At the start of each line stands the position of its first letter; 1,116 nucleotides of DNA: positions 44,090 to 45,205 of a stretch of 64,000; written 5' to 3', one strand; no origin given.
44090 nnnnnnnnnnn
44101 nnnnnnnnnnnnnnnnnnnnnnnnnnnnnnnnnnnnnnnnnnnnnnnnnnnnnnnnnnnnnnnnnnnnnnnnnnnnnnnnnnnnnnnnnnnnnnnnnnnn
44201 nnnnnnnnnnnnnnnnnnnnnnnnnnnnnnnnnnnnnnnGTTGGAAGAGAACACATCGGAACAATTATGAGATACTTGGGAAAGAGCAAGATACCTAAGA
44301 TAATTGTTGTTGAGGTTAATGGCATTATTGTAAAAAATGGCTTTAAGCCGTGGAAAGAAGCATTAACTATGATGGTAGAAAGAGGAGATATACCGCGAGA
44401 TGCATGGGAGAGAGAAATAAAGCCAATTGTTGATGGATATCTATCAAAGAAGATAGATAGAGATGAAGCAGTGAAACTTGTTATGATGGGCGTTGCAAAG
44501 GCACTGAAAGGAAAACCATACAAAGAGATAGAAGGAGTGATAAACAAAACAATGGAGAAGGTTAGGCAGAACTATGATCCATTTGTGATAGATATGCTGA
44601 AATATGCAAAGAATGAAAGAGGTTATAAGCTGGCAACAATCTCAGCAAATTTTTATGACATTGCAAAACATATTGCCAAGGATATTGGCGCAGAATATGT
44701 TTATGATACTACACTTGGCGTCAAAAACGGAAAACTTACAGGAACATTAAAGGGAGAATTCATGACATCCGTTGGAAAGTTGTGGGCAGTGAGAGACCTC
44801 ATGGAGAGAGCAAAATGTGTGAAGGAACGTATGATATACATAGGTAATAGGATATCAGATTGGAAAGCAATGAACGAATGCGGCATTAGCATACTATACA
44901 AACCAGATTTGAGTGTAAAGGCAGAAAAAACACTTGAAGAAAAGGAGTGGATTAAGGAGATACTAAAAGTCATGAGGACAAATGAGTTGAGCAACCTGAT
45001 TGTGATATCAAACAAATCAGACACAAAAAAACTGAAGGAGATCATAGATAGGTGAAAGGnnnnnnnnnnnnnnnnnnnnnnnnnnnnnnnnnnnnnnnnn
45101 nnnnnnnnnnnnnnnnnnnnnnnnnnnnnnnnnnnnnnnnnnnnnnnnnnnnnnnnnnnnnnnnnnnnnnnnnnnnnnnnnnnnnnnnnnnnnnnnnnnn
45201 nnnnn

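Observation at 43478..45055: Isopentenyl phosphate kinase fused to a degenerate HAD-IB (phosphoserine-phosphatase-like) domain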

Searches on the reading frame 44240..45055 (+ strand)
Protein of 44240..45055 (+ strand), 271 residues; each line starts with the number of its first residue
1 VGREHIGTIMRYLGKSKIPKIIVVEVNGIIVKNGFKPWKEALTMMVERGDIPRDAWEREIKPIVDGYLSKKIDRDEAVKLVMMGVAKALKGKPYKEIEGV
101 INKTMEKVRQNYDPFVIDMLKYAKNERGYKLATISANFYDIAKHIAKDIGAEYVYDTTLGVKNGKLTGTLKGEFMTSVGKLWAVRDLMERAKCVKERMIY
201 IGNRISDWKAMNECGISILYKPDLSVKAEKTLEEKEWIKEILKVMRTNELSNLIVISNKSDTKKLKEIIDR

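Call 4: search_protein_families(library=ncbifam, proteins=[window:44240-45055:+], max_evalue=0.1)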
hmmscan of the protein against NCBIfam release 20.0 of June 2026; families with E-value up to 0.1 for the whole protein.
window:44240-45055:+ (271 aa): 10 families
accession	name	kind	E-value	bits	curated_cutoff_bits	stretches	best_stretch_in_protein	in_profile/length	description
TIGR00338.1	serB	equivalog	5.3e-14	52.3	144.15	1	103-244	75-218/219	phosphoserine phosphatase SerB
TIGR01490.1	HAD-SF-IB-hyp1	subfamily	1.1e-11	45.3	98.3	1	73-222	48-198/202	HAD-IB family hydrolase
TIGR01488.1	HAD-SF-IB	subfamily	5.2e-09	36.3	45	1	79-211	49-174/177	HAD-IB family phosphatase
NF008350.0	PRK11133.1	equivalog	5.3e-08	32.4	413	1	98-231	166-302/324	phosphoserine phosphatase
NF052360.1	HolPasePseu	equivalog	2.9e-06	27.1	280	1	44-237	24-212/218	histidinol-phosphatase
TIGR01491.1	HAD-SF-IB-PSPlk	hypoth_equivalog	2.4e-05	24.1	151.9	1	116-221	88-189/201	phosphoserine phosphatase-like hydrolase, archaeal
NF007019.0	PRK09484.1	equivalog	0.00088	19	208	1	179-219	100-140/187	3-deoxy-manno-octulosonate-8-phosphatase KdsC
TIGR01670.1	KdsC-phosphatas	subfamily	0.0091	16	106.95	1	177-220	74-117/154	3-deoxy-D-manno-octulosonate 8-phosphate phosphatase, YrbI family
TIGR04540.1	CLB_0814_fam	hypoth_equivalog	0.082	13.1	50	0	59-88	13-41/73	TIGR04540 family protein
TIGR01549.1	HAD-SF-IA-v1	subfamily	0.091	13.2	23.3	0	110-149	58-97/149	HAD-IA family hydrolase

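Call 5: find_homologous_proteins(query=window:44240-45052:+, max_evalue=0.001)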
Query window:44240-45052:+ (271 aa): 1 proteins with E <= 0.001 among 1130 candidates.
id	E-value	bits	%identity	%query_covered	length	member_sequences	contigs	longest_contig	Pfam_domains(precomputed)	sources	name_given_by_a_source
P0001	1.0e-89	319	55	99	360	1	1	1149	PF00696.34,PF00702.33,PF12710.14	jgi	jgi:phosphoserine phosphatase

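Call 13: search_solved_structures(query=window:44240-45052:+, max_evalue=1, show_alignments=3)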
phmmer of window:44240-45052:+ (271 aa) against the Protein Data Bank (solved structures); distinct sequences matched with E-value up to 1: 16.
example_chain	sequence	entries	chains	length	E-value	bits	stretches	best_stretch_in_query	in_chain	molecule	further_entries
1f5s_A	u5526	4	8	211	3.5e-09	39.9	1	51-245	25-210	PHOSPHOSERINE PHOSPHATASE (PSP) | Phosphoserine Phosphatase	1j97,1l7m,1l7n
1l7o_A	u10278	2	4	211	3.5e-09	39.9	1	51-245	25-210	PHOSPHOSERINE PHOSPHATASE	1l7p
5it4_A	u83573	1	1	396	8.9e-07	32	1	126-232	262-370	Phosphoserine phosphatase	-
5it0_A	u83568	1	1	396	3.3e-06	30.1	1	126-232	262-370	Phosphoserine phosphatase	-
5is2_A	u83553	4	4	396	4.4e-06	29.7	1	126-232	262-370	Phosphoserine phosphatase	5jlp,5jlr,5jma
3p96_A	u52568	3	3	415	4.6e-06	29.6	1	126-232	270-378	Phosphoserine phosphatase SerB | Phosphoserine phosphatase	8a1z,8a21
5jjb_A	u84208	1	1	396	5.9e-06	29.3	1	126-232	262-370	Phosphoserine phosphatase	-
5t41_A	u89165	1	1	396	1.1e-05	28.4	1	126-232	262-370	Phosphoserine phosphatase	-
3n28_A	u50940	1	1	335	5e-05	26.3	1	124-229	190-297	Phosphoserine phosphatase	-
4eze_A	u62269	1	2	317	0.002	21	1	100-224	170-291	Haloacid dehalogenase-like hydrolase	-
3ij5_A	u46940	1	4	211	0.0024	20.7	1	179-219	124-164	3-deoxy-D-manno-octulosonate 8-phosphate phosphatase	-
3i6b_A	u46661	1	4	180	0.0053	19.6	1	177-219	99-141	3-deoxy-D-manno-octulosonate 8-phosphate phosphatase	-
2r8e_A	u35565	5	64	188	0.0059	19.5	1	178-219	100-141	3-deoxy-D-manno-octulosonate 8-phosphate phosphatase | YrbI from Escherichia coli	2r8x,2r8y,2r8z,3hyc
7t35_A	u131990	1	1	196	0.0091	18.9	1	178-219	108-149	3-deoxy-D-manno-octulosonate 8-phosphate phosphatase KdsC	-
3m1y_A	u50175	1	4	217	0.056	16.3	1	122-222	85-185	Phosphoserine phosphatase (SerB)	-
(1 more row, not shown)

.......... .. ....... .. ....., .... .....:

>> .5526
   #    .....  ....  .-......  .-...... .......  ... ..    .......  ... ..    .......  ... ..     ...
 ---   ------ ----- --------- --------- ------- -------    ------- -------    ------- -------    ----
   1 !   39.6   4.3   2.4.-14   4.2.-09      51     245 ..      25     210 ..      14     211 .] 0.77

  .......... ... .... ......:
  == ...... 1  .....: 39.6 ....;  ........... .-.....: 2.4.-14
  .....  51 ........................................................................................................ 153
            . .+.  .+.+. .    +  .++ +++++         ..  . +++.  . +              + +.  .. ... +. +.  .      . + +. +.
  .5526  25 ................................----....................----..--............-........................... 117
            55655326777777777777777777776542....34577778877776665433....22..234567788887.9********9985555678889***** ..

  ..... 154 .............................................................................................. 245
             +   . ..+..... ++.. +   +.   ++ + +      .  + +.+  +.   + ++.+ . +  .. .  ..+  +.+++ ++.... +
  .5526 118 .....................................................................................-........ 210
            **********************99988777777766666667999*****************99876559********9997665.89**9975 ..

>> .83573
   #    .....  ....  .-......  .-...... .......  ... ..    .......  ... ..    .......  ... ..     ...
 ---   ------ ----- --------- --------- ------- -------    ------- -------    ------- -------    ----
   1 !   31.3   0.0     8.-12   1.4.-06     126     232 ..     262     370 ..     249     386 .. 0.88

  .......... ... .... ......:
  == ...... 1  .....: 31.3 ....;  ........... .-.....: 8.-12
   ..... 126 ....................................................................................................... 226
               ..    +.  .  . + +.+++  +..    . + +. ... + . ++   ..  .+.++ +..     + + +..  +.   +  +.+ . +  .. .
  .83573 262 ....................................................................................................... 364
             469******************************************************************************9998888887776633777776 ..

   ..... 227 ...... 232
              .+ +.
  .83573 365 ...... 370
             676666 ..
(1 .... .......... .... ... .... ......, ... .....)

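Call 16: search_protein_representatives(protein=window:44240-45052:+)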
Query: 271 residues. Proteins with E-value up to 0.001 (for the whole library): 226; up to 1e-10: 2; up to 1e-30: 2. The best 150 are listed.
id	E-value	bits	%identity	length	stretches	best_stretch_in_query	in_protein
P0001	3.2e-90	318.6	55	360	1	2-269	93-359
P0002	5.7e-76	271.9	50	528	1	7-269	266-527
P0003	3.8e-09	52.9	36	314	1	86-227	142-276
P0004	5.4e-09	52.4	33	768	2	125-238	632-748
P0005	1.2e-08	51.3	30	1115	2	122-229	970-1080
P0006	1.8e-08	50.7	30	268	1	99-223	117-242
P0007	2.8e-08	50.1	28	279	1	98-223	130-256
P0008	3.0e-08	50.0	30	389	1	111-226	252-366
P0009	5.9e-08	49.0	34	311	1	124-230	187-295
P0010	6.4e-08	48.9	25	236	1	122-227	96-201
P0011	8.2e-08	48.5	30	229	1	125-249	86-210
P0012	9.0e-08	48.4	30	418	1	126-228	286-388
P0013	1.2e-07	48.1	29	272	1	99-224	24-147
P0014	1.2e-07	48.0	27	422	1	97-227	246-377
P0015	2.8e-07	46.8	26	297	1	64-234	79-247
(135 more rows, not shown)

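Call 19: find_encoding_contigs(protein=P0002, flank=10000, max_places=6)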
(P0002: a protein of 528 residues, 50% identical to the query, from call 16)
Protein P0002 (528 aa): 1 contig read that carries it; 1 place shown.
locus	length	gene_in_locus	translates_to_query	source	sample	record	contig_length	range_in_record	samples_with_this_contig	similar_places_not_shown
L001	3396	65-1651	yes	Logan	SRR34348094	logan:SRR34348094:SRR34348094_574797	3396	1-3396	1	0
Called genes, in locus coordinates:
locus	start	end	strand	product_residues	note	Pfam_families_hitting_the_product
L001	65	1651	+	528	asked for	PF00696:AA_kinase, PF12710:HAD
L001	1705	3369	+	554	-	PF04675:DNA_ligase_A_N, PF01068:DNA_ligase_A_M, PF04679:DNA_ligase_A_C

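Call 23: find_related_loci(query=A2, collection=genome_contigs, flank=10000)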
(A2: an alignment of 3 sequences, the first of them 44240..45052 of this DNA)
Query A2 (271 aa) in genome_contigs; peptide patterns used: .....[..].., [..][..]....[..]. (x = any residue, [..] = any of these).
83 stretches matched a pattern; 1 encode a relative of the query (tblastn E <= 1e-3); 1 distinct loci.
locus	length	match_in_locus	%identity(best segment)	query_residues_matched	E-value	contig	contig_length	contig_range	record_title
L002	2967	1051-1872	50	1-270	4e-88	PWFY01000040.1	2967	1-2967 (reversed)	MAG: Candidatus Aenigmatarchaeota archaeon isolate T1Sed10_213 T1-Sed10-C48114, whole genome shotgun sequence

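Call 25: find_related_loci(query=A2, collection=metagenome_contigs, flank=10000)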
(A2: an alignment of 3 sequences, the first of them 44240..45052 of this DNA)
Query A2 (271 aa) in metagenome_contigs; peptide patterns used: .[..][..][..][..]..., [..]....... (x = any residue, [..] = any of these).
446 stretches matched a pattern, but none encodes a relative of the query by tblastn (E <= 1e-3).

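Call 53: predict_structure(alignment_id=A5)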
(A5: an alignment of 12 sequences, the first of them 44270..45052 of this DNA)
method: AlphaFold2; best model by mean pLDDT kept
length: 261 residues; sequences in the alignment: 12
mean_pLDDT: 88.9   pTM: 0.86
mean pLDDT of the five models: 88.9, 88.5, 87.9, 87.1, 86.4
residues with pLDDT >= 90: 170; 70-90: 78; 50-70: 9; < 50: 4
segments of 3 or more residues with pLDDT < 50: 1-4
pLDDT, mean of each block of 10 residues (from residue 1): 62 94 91 95 94 90 87 95 96 96 92 93 93 97 96 97 91 96 93 88 91 78 78 76 79 78 70
secondary structure, 60 per line:
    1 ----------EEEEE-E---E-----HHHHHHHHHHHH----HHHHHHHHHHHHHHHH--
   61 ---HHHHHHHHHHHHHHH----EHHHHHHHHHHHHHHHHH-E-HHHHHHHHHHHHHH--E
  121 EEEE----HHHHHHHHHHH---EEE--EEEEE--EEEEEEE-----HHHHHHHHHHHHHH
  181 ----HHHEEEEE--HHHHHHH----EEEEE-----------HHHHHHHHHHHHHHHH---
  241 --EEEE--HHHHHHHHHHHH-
elements in order: E11-15 H27-38 H43-58 H64-78 H84-100 H104-117 E120-124 H129-139 E143-145 E148-152 E155-161 H167-180 E188-192 H195-201 E206-210 H222-237 E243-246 H249-260

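Call 55: fold_search(model_id=the predicted structure, library=pdb)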
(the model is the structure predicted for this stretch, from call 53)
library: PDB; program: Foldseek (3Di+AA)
matches with E <= 10: 1383; with E <= 0.001: 265
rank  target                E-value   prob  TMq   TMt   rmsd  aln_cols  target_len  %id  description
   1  1l7o_B                3.8e-13  1.00  0.62  0.75   4.2       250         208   20  CRYSTAL STRUCTURE OF PHOSPHOSERINE PHOSPHATASE IN APO FORM (released 2002-06-19)
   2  3m1y_D                4.6e-13  1.00  0.57  0.70   4.6       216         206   19  Crystal Structure of a Phosphoserine phosphatase (SerB) from Helicobacter pylori (released 2010-03-23)
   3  1l7p_B                5.8e-13  1.00  0.61  0.73   4.5       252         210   21  SUBSTRATE BOUND PHOSPHOSERINE PHOSPHATASE COMPLEX STRUCTURE (released 2002-06-19)
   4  1f5s_A                7.4e-13  1.00  0.56  0.68   5.5       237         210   22  CRYSTAL STRUCTURE OF PHOSPHOSERINE PHOSPHATASE FROM METHANOCOCCUS JANNASCHII (released 2001-06-20)
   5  3m1y_B                1.0e-12  1.00  0.56  0.68   4.1       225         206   19  Crystal Structure of a Phosphoserine phosphatase (SerB) from Helicobacter pylori (released 2010-03-23)
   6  1f5s_B                1.3e-12  1.00  0.57  0.68   5.5       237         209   22  CRYSTAL STRUCTURE OF PHOSPHOSERINE PHOSPHATASE FROM METHANOCOCCUS JANNASCHII (released 2001-06-20)
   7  1l7o_A                2.5e-12  1.00  0.59  0.74   4.3       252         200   19  CRYSTAL STRUCTURE OF PHOSPHOSERINE PHOSPHATASE IN APO FORM (released 2002-06-19)
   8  3m1y_C                3.0e-12  1.00  0.57  0.70   4.6       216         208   18  Crystal Structure of a Phosphoserine phosphatase (SerB) from Helicobacter pylori (released 2010-03-23)
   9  5it4                  3.8e-12  1.00  0.57  0.39   6.9       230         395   18  Crystal structure of Mycobacterium avium SerB2 mutant D343N (released 2016-04-27)
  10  5jlp                  4.3e-12  1.00  0.57  0.39   3.9       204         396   19  Crystal structure of Mycobacterium avium SerB2 in complex with serine at ACT domain (released 2017-05-03)
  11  3p96                  5.1e-12  1.00  0.56  0.39   7.1       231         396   17  Crystal structure of Phosphoserine phosphatase SerB from Mycobacterium avium, native form (released 2010-11-10)
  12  5is2                  6.2e-12  1.00  0.57  0.39   7.6       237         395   18  Crystal structure of Mycobacterium avium SerB2 at pH 6.6 (released 2016-04-27)
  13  5it0                  7.0e-12  1.00  0.58  0.40   5.7       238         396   17  Crystal structure of Mycobacterium avium SerB2 mutant D343N/D347N (released 2016-04-27)
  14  4eze_B                7.4e-12  1.00  0.59  0.54   4.0       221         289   18  Crystal structure of had family hydrolase t0658 from Salmonella enterica subsp. enterica serovar Typhi (Target EFI-501 (released 2012-07-25)
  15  3m1y_A                9.4e-12  1.00  0.54  0.67   5.8       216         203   17  Crystal Structure of a Phosphoserine phosphatase (SerB) from Helicobacter pylori (released 2010-03-23)
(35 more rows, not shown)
